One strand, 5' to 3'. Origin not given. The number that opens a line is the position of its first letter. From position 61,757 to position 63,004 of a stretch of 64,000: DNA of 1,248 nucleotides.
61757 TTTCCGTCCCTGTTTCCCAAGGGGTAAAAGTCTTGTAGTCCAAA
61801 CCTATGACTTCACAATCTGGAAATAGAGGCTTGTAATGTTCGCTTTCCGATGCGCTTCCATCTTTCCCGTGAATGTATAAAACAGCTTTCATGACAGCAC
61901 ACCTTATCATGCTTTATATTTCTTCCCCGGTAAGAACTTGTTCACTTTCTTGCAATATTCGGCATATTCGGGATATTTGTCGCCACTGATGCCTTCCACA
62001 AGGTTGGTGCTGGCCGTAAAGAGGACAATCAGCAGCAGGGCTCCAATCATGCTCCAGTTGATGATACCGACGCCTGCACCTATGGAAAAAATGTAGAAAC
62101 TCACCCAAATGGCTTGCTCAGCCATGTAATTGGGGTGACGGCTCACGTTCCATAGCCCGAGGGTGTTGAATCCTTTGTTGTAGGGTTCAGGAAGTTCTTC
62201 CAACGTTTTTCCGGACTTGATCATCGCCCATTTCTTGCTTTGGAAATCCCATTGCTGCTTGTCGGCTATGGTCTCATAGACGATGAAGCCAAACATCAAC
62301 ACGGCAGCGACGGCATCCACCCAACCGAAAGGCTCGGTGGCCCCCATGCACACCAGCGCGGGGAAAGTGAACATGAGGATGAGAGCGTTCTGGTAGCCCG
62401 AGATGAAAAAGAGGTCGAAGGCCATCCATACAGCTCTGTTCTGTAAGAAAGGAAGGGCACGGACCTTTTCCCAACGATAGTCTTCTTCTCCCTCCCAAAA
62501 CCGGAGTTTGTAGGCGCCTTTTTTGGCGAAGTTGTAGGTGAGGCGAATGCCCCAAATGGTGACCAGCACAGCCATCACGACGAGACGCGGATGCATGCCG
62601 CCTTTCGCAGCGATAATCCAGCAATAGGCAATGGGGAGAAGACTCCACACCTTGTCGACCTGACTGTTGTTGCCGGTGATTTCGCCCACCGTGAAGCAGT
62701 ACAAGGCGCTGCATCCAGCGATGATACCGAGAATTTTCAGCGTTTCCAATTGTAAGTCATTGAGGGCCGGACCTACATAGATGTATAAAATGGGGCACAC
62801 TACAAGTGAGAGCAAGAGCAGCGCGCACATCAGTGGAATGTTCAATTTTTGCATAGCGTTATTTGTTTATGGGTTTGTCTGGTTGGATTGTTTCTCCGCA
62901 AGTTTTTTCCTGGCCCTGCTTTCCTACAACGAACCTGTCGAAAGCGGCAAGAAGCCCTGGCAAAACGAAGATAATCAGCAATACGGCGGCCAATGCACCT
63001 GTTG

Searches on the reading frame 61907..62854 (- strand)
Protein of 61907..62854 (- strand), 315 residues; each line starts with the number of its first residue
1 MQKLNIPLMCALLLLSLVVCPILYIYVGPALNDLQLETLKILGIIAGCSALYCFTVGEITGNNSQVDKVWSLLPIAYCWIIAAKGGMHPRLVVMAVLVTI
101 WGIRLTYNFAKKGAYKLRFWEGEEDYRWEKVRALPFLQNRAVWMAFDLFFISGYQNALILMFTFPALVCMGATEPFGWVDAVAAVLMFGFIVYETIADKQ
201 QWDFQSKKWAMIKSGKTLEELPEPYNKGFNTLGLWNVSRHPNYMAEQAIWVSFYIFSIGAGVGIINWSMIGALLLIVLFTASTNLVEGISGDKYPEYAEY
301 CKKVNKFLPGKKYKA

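Call 11: find_encoding_contigs(protein=window:61907-62854:-, flank=10000, max_places=6)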
Protein window:61907-62854:- (315 aa): 5 contigs read that carry it; 4 places shown.
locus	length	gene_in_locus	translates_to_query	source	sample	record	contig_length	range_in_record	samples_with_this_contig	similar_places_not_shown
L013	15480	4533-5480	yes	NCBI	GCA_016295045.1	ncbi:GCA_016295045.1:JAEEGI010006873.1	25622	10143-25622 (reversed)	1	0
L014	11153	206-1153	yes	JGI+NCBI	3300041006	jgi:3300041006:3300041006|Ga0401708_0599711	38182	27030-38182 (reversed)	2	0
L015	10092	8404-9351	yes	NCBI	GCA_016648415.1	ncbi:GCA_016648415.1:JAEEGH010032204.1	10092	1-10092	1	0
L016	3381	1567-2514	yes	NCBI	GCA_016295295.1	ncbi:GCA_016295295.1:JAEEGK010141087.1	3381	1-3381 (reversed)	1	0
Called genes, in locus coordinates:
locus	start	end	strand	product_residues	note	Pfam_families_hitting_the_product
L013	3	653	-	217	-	?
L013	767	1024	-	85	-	PF19570:DUF6088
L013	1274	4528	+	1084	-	PF03176:MMPL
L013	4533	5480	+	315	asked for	PF06966:DUF1295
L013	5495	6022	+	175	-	-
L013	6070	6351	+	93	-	PF08922:DUF1905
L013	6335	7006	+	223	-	PF04542:Sigma70_r2, PF08281:Sigma70_r4_2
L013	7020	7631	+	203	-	-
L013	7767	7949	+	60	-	-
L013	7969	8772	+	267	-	PF00520:Ion_trans, PF07885:Ion_trans_2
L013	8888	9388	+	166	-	PF01066:CDP-OH_P_transf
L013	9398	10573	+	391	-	PF03358:FMN_red (faint)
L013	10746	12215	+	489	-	PF00083:Sugar_tr, PF07690:MFS_1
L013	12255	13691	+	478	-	PF00370:FGGY_N, PF02782:FGGY_C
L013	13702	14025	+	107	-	PF04993:TfoX_N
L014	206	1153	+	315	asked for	PF06966:DUF1295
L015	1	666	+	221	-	?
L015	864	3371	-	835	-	PF13620:CarboxypepD_reg, PF13715:CarbopepD_reg_2, PF07715:Plug, PF00593:TonB_dep_Rec_b-barrel, PF14905:OMP_b-brl_3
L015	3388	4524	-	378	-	PF13173:AAA_14, PF13635:DUF4143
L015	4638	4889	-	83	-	PF19570:DUF6088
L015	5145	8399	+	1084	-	PF03176:MMPL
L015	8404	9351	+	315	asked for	PF06966:DUF1295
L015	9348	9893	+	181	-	-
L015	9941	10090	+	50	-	?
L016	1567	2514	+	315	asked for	PF06966:DUF1295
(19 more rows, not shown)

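Call 55: search_protein_families(library=pfam, proteins=[L114:9445-10158:-, L114:10211-10777:-, L114:10841-11671:-, L114:11688-12602:-, L114:12742-13236:-, L113:11877-12140:+, L113:12266-12799:+, L114:7754-8998:-, L015:4638-4889:-], max_evalue=0.01)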
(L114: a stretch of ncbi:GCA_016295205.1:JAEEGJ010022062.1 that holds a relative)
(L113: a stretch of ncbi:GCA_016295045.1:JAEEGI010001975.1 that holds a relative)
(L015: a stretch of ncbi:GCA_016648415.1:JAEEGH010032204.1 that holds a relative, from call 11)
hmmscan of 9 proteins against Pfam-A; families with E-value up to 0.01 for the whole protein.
L114:9445-10158:- (237 aa): 1 family
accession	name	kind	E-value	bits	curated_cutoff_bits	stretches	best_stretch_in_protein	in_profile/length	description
PF07603.17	Lcl_C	-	0.00014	22.6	34.9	1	131-232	43-117/117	Lcl C-terminal domain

L114:10211-10777:- (188 aa): 1 family
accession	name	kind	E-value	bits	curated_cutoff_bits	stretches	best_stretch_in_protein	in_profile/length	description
PF13568.12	OMP_b-brl_2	-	0.00026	21.6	27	1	88-167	108-173/175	Outer membrane protein beta-barrel domain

L114:10841-11671:- (276 aa): 0 families

L114:11688-12602:- (304 aa): 1 family
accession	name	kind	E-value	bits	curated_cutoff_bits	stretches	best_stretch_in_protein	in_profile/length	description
PF00996.24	GDI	-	0.00078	18.5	23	1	114-208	110-201/436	GDP dissociation inhibitor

L114:12742-13236:- (164 aa): 0 families

L113:11877-12140:+ (87 aa): 4 families
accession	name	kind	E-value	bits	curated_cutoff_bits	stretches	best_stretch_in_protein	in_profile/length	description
PF01381.28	HTH_3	-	4.2e-07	30.3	23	1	25-74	1-51/55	Helix-turn-helix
PF13443.12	HTH_26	-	6.6e-05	23.5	22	1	24-74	1-53/63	Cro/C1-type HTH DNA-binding domain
PF13560.12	HTH_31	-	0.00096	19.9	27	1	21-71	2-54/64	Helix-turn-helix domain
PF02754.22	CCG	-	0.0073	16.8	20.6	1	18-62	14-58/85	Cysteine-rich domain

L113:12266-12799:+ (177 aa): 0 families

L114:7754-8998:- (414 aa): 3 families
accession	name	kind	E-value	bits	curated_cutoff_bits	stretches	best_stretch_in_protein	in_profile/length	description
PF13173.12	AAA_14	-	2.3e-29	102.5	27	1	37-155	3-128/129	AAA domain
PF13635.12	DUF4143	-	3.7e-23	82.5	28.1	1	211-352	2-150/160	Domain of unknown function (DUF4143)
PF13479.12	AAA_24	-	0.0016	18.8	27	1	40-119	6-90/195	AAA domain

L015:4638-4889:- (83 aa): 2 families
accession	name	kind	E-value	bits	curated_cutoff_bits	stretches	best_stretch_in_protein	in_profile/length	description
PF19570.5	DUF6088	-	9.5e-15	55.2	25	1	1-67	102-167/172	Family of unknown function (DUF6088)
PF19531.4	DUF6058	-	0.0082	16.8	25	1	19-66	49-96/126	Family of unknown function (DUF6058)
